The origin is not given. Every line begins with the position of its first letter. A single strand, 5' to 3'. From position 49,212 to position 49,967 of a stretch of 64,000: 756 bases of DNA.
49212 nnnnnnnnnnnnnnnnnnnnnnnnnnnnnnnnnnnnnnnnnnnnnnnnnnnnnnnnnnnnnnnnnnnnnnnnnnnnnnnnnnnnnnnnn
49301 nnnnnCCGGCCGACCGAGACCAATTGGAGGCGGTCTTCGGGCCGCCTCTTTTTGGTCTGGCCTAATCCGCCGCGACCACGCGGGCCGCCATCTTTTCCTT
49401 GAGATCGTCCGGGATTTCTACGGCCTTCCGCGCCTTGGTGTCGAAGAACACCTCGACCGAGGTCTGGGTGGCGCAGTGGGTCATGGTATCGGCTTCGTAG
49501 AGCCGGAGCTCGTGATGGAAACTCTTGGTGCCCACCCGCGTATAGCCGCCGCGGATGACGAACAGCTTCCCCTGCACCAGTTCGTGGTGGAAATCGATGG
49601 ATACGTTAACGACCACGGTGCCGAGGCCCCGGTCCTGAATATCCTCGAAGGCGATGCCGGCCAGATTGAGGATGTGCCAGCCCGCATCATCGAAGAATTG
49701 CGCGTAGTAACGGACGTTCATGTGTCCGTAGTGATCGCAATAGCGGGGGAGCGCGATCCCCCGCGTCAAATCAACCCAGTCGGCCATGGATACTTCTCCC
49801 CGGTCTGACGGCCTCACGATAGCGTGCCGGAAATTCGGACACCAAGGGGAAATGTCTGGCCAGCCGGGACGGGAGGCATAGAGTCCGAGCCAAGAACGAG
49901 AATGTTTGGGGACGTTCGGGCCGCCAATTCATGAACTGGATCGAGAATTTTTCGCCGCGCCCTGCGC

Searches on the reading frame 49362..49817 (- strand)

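Call 8: search_protein_families(library=pfam, proteins=[window:49362-49817:-])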
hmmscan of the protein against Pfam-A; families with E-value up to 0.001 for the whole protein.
window:49362-49817:- (151 aa): 2 families
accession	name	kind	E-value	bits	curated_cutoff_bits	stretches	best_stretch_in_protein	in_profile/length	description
PF13279.12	4HBT_2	-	2.1e-20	73.8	25.5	1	24-142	3-121/122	Thioesterase-like superfamily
PF03061.28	4HBT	-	2.8e-09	37.6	20.6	1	31-113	2-77/79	Thioesterase superfamily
